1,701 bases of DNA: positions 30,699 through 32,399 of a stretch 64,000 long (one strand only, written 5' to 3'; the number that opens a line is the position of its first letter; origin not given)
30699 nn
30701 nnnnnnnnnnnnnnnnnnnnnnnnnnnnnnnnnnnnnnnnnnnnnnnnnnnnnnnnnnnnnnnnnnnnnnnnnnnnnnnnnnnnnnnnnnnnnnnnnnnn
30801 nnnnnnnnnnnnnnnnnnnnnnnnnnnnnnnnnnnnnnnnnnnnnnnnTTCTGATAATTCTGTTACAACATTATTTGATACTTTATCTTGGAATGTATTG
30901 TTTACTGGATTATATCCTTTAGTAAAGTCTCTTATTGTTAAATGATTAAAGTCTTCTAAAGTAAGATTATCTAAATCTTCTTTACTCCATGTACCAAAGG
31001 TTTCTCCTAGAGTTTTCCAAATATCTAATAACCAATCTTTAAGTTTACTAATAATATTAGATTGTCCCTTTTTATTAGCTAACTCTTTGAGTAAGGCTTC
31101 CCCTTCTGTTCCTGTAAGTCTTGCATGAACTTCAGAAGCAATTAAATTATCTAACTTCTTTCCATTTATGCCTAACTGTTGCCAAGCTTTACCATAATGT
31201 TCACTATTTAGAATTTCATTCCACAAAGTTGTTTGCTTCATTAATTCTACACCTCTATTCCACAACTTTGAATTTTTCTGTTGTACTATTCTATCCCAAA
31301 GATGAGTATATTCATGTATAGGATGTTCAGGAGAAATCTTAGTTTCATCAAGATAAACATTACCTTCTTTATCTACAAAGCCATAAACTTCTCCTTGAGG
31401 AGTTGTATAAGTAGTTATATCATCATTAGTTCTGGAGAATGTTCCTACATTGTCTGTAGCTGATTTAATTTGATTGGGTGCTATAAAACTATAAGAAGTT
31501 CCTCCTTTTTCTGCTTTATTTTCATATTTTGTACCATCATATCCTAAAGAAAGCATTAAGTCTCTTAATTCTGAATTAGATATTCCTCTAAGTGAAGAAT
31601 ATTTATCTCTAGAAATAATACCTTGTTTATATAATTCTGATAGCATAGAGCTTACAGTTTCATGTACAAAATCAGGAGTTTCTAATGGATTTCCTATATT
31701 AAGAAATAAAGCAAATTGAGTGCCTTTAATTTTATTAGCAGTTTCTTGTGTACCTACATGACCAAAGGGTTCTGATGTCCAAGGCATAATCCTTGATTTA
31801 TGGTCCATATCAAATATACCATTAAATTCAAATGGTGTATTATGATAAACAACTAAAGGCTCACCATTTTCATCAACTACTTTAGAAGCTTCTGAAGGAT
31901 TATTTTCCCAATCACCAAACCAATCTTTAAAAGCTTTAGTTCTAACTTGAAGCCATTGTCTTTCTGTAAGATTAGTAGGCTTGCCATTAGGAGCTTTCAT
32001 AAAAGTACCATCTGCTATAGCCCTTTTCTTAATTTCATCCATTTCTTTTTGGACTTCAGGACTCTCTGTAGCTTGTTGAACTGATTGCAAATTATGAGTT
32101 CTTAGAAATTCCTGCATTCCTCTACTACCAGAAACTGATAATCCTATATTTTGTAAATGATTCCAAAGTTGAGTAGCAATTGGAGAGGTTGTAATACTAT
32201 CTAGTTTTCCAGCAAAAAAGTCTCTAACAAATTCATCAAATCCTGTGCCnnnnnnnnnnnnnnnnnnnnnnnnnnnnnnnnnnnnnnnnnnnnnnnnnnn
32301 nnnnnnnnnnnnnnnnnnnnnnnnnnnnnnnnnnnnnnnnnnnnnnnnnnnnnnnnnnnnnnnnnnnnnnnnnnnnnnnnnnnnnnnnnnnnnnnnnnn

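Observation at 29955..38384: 2809-aa polyvalent virion protein carrying three enzyme-like effector modules (ART-like, HExxH peptidase, PD-(D/E)XK nuclease)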

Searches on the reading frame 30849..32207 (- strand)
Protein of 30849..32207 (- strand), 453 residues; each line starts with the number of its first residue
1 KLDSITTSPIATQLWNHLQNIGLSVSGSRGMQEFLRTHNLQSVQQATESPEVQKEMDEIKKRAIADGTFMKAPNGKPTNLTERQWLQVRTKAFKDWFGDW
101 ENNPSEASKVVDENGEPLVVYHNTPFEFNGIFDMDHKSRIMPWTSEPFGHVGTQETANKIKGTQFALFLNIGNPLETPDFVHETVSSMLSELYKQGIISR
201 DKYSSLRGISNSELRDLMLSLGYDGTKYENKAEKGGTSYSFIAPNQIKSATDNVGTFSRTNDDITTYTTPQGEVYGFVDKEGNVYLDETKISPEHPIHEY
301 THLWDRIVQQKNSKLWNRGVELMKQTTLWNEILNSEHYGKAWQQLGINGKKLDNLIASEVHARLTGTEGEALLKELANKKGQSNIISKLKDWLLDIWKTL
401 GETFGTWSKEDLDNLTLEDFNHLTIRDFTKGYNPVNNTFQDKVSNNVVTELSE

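Call 65: search_solved_structures(query=A3, max_evalue=10, show_alignments=3)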
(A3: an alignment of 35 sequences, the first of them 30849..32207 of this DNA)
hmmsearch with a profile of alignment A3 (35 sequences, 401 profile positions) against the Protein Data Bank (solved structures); distinct sequences matched with E-value up to 10: 2.
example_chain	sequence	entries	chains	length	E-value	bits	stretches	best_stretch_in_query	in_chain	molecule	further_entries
7rdr_A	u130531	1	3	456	2.4e-08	37.2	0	335-367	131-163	Circular tendon repeat protein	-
5yyl_A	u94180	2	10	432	0.66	12.7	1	94-171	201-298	Major royal jelly protein 1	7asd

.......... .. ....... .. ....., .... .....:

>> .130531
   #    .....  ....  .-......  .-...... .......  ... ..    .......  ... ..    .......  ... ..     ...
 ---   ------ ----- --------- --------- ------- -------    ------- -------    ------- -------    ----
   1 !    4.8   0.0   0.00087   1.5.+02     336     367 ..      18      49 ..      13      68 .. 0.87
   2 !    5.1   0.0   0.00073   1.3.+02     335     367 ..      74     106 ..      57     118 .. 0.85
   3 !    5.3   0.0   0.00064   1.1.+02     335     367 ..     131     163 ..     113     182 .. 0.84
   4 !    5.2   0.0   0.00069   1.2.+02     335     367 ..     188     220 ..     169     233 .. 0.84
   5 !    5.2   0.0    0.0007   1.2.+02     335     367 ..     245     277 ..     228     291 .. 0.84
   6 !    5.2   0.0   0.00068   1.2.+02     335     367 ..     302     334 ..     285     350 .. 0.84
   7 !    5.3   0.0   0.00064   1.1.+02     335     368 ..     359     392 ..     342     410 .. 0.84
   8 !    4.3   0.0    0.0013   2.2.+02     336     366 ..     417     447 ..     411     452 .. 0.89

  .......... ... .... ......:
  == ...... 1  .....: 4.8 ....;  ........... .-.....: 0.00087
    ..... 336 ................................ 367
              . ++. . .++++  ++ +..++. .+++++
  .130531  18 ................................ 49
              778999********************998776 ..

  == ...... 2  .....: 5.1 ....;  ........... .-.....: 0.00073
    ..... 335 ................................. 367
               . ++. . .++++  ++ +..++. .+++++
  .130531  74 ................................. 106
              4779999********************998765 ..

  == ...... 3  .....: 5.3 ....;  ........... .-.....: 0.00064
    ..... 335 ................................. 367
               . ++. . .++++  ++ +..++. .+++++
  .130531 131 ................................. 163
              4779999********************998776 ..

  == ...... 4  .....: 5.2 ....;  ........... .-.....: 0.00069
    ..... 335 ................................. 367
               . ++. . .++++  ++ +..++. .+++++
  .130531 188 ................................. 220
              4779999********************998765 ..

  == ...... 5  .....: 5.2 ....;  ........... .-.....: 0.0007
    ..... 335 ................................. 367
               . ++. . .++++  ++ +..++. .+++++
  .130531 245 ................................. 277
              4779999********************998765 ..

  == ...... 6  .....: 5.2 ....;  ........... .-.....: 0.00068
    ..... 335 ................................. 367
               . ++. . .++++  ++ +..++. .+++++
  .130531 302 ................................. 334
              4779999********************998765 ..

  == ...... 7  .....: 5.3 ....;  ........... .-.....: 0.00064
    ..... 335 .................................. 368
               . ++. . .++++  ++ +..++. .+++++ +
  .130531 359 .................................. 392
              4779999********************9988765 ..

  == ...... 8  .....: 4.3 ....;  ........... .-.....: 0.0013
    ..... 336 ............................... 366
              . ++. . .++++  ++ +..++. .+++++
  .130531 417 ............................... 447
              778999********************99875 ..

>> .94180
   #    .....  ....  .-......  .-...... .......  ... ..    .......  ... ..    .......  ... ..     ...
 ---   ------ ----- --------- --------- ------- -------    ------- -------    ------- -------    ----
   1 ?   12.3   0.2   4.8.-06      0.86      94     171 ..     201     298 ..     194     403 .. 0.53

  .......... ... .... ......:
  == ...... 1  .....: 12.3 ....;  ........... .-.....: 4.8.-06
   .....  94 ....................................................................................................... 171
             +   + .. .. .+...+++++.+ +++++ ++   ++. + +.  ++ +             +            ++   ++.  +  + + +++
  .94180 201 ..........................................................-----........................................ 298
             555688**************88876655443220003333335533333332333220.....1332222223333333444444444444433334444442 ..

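Call 74: predict_structure(alignment_id=A3)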
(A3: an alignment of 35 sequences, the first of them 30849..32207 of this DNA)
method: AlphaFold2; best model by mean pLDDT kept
length: 453 residues; sequences in the alignment: 35
mean_pLDDT: 75.6   pTM: 0.49
mean pLDDT of the five models: 75.6, 75.6, 73.9, 71.6, 68.5
residues with pLDDT >= 90: 140; 70-90: 163; 50-70: 80; < 50: 70
segments of 3 or more residues with pLDDT < 50: 1-6, 41-47, 134-147, 227-234, 253-265, 268-273, 439-453
pLDDT, mean of each block of 10 residues (from residue 1): 51 76 78 70 50 90 98 95 91 90 91 93 68 44 47 82 82 72 57 72 62 67 55 65 72 41 46 59 75 84 88 96 96 87 81 93 91 91 92 94 87 91 88 69 46 44
secondary structure, 60 per line:
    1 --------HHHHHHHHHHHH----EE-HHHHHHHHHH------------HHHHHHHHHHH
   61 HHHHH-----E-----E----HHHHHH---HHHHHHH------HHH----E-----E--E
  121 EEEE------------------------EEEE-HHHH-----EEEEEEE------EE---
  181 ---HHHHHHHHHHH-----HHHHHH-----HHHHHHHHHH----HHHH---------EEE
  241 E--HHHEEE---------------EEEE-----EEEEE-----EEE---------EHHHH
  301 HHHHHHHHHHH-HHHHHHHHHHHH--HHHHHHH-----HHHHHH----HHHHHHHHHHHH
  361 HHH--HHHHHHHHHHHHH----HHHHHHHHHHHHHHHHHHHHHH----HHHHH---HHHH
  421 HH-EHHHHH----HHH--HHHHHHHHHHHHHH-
elements in order: H9-20 H28-37 H50-65 H82-87 H91-97 E120-124 E149-152 H154-157 E163-169 H184-194 H200-205 H211-220 H225-228 E238-241 E247-249 E265-268 E274-278 E284-286 H297-311 H313-324 H327-333 H339-344 H349-363 H366-378 H383-404 H409-413 H417-422 H425-429 H439-452

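Call 76: fold_search(model_id=the predicted structure, library=pdb)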
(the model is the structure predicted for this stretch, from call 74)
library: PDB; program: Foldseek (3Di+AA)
matches with E <= 10: 189; with E <= 0.001: 0
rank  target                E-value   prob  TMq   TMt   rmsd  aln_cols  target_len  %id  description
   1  8txo_I                7.3e-01  0.04  0.13  0.07  20.8       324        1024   10  E. coli DNA-directed RNA polymerase transcription elongation complex bound to the unnatural dZ-PTP base pair in the ac (released 2024-01-24)
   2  3fls                  8.1e-01  0.03  0.08  0.09  14.9       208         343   12  P38 kinase crystal structure in complex with 6-(2,4-Difluoro-phenoxy)-2-((R)-2-methanesulfonyl-1-methyl-ethylamino)-8-me (released 2009-12-22)
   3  5n65                  9.5e-01  0.02  0.11  0.13  17.2       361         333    9  Crystal Structure of p38alpha in Complex with Lipid Pocket Ligand 9h (released 2017-09-20)
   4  6qe1                  9.5e-01  0.02  0.09  0.11  19.3       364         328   10  P38 alpha complex with AR117046 (released 2020-01-29)
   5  7pvu_B                1.0e+00  0.02  0.11  0.13  17.4       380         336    9  Crystal structure of p38alpha C162S in complex with CAS2094511-69-8, P 1 21 1 (released 2023-05-17)
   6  6oac                  1.2e+00  0.02  0.10  0.06  26.4       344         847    8  PQR530 [(S)-4-(Difluoromethyl)-5-(4-(3-methylmorpholino)-6-morpholino-1,3,5-triazin-2-yl)pyridin-2-amine] bound to the P (released 2019-06-26)
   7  5t8f_A                1.2e+00  0.02  0.11  0.07  21.1       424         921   10  p110delta/p85alpha with taselisib (GDC-0032) (released 2017-01-11)
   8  4eh5                  1.3e+00  0.02  0.09  0.11  17.5       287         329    9  Human p38 MAP kinase in complex with NP-F4 and RL87 (released 2012-12-05)
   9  8igr_I                1.4e+00  0.02  0.12  0.06  19.9       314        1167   10  Cryo-EM structure of CII-dependent transcription activation complex (released 2023-05-17)
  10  9n26_A                1.4e+00  0.02  0.09  0.07  25.3       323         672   13  DNA gyrase complexed with uncleaved DNA and Compound 148 to 1.96 A resolution (released 2025-04-09)
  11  9lwq_A                1.5e+00  0.02  0.12  0.07  21.9       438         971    7  Cryo-EM structure of PI3Kalpha in complex with compound UCL-TRO-1938 (released 2025-10-01)
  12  9nyt                  1.5e+00  0.02  0.10  0.12  17.2       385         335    9  Crystal structure of Human p38 alpha MAPK in Complex with MW01-32-154JS (released 2025-04-16)
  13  5n63                  1.5e+00  0.01  0.09  0.11  17.9       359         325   10  Crystal Structure of p38alpha in Complex with Lipid Pocket Ligand 9c (released 2017-09-20)
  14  6g6w_A                1.5e+00  0.03  0.12  0.07  21.7       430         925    7  HUMAN PI3KDELTA IN COMPLEX WITH LIGAND LASW1976 (released 2018-11-07)
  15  4dlj                  1.5e+00  0.01  0.10  0.12  16.7       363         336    9  Human p38 MAP kinase in complex with RL163 (released 2013-01-23)
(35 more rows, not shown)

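Call 79: fold_search(model_id=the predicted structure, library=viral)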
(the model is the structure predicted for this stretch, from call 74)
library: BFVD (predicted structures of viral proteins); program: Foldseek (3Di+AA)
matches with E <= 10: 178; with E <= 0.001: 23
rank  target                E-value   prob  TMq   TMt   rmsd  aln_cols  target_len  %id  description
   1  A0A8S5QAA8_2          4.1e-13  1.00  0.30  0.10  17.8       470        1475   22  Type I restriction enzyme [Podoviridae sp. ctsfx1]
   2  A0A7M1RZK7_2          8.7e-13  1.00  0.31  0.11   8.7       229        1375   38  ART-PolyVal-like domain-containing protein [uncultured phage cr271_1]
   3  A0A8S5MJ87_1          1.9e-12  1.00  0.33  0.12   7.7       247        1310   39  ATP dependent DNA helicase [CrAss-like virus sp. ctcfK29]
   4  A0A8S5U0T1            6.9e-10  1.00  0.27  0.39  13.2       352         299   22  Crystallin beta/gamma motif-containing protein (Fragment) [Podoviridae sp. ctpWp23]
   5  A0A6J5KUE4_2          2.3e-09  1.00  0.30  0.13  18.5       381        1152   19  NAT_SF domain containing protein [uncultured Caudovirales phage]
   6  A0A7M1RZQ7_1          4.4e-09  1.00  0.29  0.12  25.8       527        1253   19  ART-PolyVal-like domain-containing protein [uncultured phage cr116_1]
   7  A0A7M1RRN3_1          1.1e-08  1.00  0.30  0.16  19.8       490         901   16  Exonuclease [uncultured phage cr4_1]
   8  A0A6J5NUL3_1          4.1e-07  1.00  0.22  0.12  20.5       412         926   16  Uncharacterized protein [uncultured Caudovirales phage]
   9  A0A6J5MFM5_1          3.7e-06  1.00  0.22  0.11  15.4       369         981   20  ART-PolyVal-like domain-containing protein [uncultured Caudovirales phage]
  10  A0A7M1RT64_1          1.9e-05  1.00  0.24  0.12  22.8       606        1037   16  ART-PolyVal-like domain-containing protein [uncultured phage cr130_1]
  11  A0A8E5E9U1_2          4.1e-05  1.00  0.17  0.08  10.3       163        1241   23  Structural protein [Tenacibaculum phage Gundel_1]
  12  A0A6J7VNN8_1          1.0e-04  0.97  0.21  0.09  23.6       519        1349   16  Uncharacterized protein [uncultured Caudovirales phage]
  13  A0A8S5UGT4            1.1e-04  1.00  0.21  0.51   8.0       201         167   17  PolyVal ADP-Ribosyltransferase [Myoviridae sp. ctshb19]
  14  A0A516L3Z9            2.2e-04  0.99  0.22  0.15  15.5       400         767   15  (no name in the UniProt tables at hand)
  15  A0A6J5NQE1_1          2.4e-04  1.00  0.21  0.13  11.8       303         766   17  Zeta toxin domain containing protein [uncultured Caudovirales phage]
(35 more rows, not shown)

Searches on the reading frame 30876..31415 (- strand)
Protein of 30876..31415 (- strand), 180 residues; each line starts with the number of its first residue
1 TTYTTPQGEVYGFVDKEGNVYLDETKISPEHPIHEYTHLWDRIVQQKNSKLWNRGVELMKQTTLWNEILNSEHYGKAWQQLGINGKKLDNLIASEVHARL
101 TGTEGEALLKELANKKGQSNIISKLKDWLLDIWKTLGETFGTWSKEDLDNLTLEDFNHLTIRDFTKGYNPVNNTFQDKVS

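Call 50: search_protein_families(library=pfam, proteins=[window:30876-31415:-], max_evalue=10)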
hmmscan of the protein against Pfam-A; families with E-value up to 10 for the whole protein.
seq(180 aa): 3 families
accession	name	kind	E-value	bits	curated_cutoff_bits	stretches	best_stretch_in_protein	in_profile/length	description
PF15535.12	Ntox37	-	0.034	15.2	27.8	1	4-41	25-63/78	Bacterial toxin 37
PF25718.1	Mycobacteriophage_73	-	0.073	14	27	1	120-159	26-68/85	Mycobacteriophage L5 gene 73 protein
PF13812.12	PPR_3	-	0.13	12.8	25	1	33-62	15-44/63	Pentatricopeptide repeat domain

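Call 51: search_solved_structures(query=window:30876-31415:-, max_evalue=10, show_alignments=2)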
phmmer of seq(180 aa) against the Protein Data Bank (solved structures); distinct sequences matched with E-value up to 10: 1.
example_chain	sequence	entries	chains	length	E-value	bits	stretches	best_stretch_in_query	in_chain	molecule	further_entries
8fje_A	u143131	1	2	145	0.29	14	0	135-169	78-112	E8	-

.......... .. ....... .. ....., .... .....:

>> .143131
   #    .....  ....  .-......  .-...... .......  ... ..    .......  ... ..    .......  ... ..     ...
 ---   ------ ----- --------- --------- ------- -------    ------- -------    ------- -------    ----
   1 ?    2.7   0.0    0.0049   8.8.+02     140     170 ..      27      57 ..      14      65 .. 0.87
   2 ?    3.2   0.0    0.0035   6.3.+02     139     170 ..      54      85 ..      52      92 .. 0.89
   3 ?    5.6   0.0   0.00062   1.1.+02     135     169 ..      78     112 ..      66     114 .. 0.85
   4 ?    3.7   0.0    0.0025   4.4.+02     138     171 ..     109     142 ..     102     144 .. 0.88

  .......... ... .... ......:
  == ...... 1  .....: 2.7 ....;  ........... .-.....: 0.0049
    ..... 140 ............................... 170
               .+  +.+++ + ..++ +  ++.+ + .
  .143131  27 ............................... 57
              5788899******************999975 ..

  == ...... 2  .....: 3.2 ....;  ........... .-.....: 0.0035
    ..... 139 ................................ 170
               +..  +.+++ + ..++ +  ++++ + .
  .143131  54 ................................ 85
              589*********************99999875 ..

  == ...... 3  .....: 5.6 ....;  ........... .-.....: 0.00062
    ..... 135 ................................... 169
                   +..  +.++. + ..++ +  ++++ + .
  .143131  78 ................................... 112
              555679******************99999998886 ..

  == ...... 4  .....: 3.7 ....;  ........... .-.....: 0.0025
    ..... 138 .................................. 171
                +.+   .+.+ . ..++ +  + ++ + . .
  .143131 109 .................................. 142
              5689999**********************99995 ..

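Call 78: search_dna_similar(query=window:30876-31415:-, collection=phages, mode=protein, max_rows=40, rows=spread, max_evalue=0.001)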
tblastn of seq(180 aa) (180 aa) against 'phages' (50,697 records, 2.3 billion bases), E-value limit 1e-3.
Records with a match: 2; places in all: 2; records where one place covers at least 80% of the query: 2.
Best place of each record, by identity: <60% 2.
By first word of the organism name: Tenacibaculum 2.
By host as written in the record: Tenacibaculum sp. AHE14PA 2.
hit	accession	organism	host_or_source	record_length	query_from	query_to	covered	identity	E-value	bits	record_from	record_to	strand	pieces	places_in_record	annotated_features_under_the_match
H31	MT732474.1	Tenacibaculum phage Gundel_1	Tenacibaculum sp. AHE14PA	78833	5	171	93%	26.6%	8e-8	57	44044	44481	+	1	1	structural protein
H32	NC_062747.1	Tenacibaculum phage Gundel_1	Tenacibaculum sp. AHE14PA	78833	5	171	93%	26.6%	8e-8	57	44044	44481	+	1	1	structural protein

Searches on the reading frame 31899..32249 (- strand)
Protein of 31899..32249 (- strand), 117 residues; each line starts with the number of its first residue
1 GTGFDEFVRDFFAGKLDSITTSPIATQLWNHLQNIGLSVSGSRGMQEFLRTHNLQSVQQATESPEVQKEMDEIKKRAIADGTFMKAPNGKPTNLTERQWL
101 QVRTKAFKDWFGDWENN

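Call 102: find_related_loci(query=window:31899-32249:-, collection=metagenome_contigs, flank=3000)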
Query seq(117 aa) (117 aa) in metagenome_contigs; peptide patterns used: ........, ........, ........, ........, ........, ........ (x = any residue, [..] = any of these).
560 stretches matched a pattern; 375 encode a relative of the query (tblastn E <= 1e-3); the best 80 are kept; 80 distinct loci.
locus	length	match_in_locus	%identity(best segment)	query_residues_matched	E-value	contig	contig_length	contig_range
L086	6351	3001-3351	91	1-117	3e-74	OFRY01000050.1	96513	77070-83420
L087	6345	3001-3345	90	1-115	6e-70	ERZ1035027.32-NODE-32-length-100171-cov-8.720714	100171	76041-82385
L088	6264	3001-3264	63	27-114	5e-36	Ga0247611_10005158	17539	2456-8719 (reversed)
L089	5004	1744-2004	59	24-115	3e-32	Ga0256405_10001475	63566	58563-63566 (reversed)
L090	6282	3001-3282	54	24-117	8e-32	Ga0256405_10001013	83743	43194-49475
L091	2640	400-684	55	24-117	2e-31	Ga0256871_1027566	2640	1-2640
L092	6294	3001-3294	52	17-117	1e-29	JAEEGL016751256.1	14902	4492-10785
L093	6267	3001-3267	59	24-115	4e-29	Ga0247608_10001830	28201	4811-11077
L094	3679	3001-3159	85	65-117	3e-28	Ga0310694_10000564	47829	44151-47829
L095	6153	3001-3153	86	67-117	6e-28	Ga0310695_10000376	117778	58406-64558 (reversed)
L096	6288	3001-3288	51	24-117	4e-28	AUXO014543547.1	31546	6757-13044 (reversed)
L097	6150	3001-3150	86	68-117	3e-27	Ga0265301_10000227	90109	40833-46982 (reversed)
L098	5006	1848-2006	81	65-117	2e-27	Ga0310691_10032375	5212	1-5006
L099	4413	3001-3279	51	24-117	6e-27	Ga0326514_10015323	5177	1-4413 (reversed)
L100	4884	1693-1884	67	54-117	1e-26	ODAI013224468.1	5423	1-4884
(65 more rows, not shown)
